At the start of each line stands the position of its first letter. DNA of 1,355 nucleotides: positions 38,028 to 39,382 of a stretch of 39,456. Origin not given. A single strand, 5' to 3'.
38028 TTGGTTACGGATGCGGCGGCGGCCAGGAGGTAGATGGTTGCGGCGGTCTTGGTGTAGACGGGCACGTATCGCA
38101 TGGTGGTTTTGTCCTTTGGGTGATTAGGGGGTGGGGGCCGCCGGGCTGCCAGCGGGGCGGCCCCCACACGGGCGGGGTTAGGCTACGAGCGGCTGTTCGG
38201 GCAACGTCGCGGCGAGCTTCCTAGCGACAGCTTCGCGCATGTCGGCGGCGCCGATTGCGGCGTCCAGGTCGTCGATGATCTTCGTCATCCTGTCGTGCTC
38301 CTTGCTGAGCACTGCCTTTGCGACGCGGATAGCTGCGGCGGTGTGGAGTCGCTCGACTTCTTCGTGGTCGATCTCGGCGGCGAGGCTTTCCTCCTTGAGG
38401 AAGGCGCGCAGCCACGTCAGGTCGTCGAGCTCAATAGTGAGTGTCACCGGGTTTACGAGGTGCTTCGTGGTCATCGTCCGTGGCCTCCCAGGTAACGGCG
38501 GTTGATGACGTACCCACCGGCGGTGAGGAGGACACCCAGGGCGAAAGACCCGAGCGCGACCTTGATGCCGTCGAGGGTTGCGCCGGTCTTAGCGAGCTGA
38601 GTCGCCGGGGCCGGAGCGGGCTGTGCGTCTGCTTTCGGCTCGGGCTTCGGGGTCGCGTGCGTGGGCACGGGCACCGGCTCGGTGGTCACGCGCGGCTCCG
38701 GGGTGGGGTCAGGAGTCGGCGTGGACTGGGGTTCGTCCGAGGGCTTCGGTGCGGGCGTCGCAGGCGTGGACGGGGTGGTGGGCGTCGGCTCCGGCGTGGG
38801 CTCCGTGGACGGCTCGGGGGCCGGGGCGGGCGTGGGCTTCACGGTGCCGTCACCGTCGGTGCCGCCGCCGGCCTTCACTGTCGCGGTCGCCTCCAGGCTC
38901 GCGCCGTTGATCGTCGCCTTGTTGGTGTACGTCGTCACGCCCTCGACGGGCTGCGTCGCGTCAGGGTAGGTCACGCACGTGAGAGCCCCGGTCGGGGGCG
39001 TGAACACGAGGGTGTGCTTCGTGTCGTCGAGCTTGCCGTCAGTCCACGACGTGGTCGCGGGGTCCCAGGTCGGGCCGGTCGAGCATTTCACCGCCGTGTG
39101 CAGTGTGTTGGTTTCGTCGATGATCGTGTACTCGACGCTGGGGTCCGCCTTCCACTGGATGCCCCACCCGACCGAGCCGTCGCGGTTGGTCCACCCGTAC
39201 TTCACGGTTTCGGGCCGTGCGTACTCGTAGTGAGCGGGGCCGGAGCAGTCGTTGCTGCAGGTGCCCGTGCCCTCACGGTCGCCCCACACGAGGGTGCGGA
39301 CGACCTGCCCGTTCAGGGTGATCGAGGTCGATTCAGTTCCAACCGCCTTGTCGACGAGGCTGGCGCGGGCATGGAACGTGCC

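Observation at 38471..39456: Sortase-anchored (LAKTG) MSCRAMM-like adhesin encoded inside the phage early operon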

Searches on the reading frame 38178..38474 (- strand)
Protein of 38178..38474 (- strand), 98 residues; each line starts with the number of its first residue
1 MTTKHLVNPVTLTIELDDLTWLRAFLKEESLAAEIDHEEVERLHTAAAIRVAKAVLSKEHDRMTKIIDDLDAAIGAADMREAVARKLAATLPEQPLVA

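Call 28: search_protein_families(library=pfam, proteins=[window:38178-38474:-], max_evalue=0.01)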
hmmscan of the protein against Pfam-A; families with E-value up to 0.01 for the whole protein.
window:38178-38474:- (98 aa): 0 families

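Call 81: search_protein_families(library=phrogs, proteins=[window:38178-38474:-], max_evalue=0.001)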
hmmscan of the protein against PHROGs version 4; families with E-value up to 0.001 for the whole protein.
window:38178-38474:- (98 aa): 0 families

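Call 82: search_protein_families(library=padloc, proteins=[window:38178-38474:-], max_evalue=0.01)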
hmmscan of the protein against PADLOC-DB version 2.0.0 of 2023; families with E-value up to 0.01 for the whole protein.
window:38178-38474:- (98 aa): 0 families

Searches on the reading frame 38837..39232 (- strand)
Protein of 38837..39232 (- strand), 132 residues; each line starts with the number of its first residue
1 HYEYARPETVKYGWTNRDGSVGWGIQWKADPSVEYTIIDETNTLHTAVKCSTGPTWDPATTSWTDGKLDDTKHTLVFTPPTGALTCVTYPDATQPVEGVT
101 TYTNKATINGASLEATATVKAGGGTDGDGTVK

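Call 66: predict_structure(alignment_id=A3)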
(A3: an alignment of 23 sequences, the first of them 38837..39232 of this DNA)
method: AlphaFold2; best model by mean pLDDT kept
length: 132 residues; sequences in the alignment: 23
mean_pLDDT: 89.0   pTM: 0.80
mean pLDDT of the five models: 89.0, 88.3, 86.4, 85.2, 83.8
residues with pLDDT >= 90: 99; 70-90: 20; 50-70: 6; < 50: 7
segments of 3 or more residues with pLDDT < 50: 123-125
pLDDT, mean of each block of 10 residues (from residue 1): 86 91 95 94 96 93 95 95 95 89 95 91 50 49
secondary structure, 60 per line:
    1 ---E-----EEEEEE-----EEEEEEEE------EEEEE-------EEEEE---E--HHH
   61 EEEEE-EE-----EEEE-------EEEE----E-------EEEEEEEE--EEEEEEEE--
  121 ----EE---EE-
elements in order: E10-15 E21-28 E35-39 E47-51 E61-65 E74-77 E85-88 E101-108 E111-118

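Call 70: fold_search(model_id=the predicted structure, library=pdb)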
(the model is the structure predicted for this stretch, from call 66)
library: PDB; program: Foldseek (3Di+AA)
matches with E <= 10: 1594; with E <= 0.001: 4
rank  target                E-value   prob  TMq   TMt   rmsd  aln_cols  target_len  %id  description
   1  1amx                  1.1e-04  1.00  0.53  0.48   4.9       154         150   15  COLLAGEN-BINDING DOMAIN FROM A STAPHYLOCOCCUS AUREUS ADHESIN (released 1998-06-24)
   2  2f68                  1.5e-04  1.00  0.53  0.27   4.5       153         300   16  Crystal structure of collagen adhesin (CNA) from S. aureus (released 2006-12-12)
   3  7lgr                  3.6e-04  1.00  0.56  0.50   4.9       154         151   12  Streptococcus mutans Collagen binding Protein CNM - N2 Domain (released 2022-01-26)
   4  2f6a_B                8.1e-04  1.00  0.56  0.28   4.6       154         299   16  Collagen Adhesin and Collagen Complex Structure (released 2006-12-12)
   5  3v10_B                1.3e-03  1.00  0.51  0.25   8.3       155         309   12  Crystal structure of the collagen binding domain of Erysipelothrix rhusiopathiae surface protein RspB (released 2012-10-24)
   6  2f6a_A                1.5e-03  1.00  0.54  0.27   5.0       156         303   15  Collagen Adhesin and Collagen Complex Structure (released 2006-12-12)
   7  3v10_A                2.1e-03  1.00  0.56  0.27   5.0       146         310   14  Crystal structure of the collagen binding domain of Erysipelothrix rhusiopathiae surface protein RspB (released 2012-10-24)
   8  8jl8                  4.9e-03  1.00  0.54  0.28   4.3       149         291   11  Crystal structure of the collagen binding domain of Cnm from Streptococcus mutans (released 2024-04-10)
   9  5lo7_A                1.0e-02  0.85  0.35  0.36  11.8       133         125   11  Crystal structure of self-complemented MyfA, the major subunit of Myf fimbriae from Yersinia enterocolitica (released 2016-08-24)
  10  5dhe_A                1.2e-02  0.92  0.33  0.39   7.5       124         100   10  Crystal structure of ChBD3 from Thermococcus kodakarensis KOD1 (released 2016-02-10)
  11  7wrk                  1.4e-02  0.97  0.44  0.38   7.4       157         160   13  Structure of hypothetical protein TTHA1873 from Thermus thermophilus (released 2022-03-09)
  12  5wtb_A                1.4e-02  0.92  0.41  0.21   9.8       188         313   10  Complex Structure of Staphylococcus aureus SdrE with human complement factor H (released 2017-07-19)
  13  5lnd_A                2.1e-02  0.75  0.34  0.36  12.1       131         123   13  Crystal structure of self-complemented MyfA, the major subunit of Myf fimbriae from Yersinia enterocolitica (released 2016-08-24)
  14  4f8l                  2.1e-02  0.75  0.34  0.33  12.5       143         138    8  X-ray structure of PsaA from Yersinia pestis, in complex with galactose and AEBSF (released 2013-05-22)
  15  4z23                  2.5e-02  0.98  0.46  0.24   6.2       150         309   14  BspA_C_WT (released 2016-06-29)
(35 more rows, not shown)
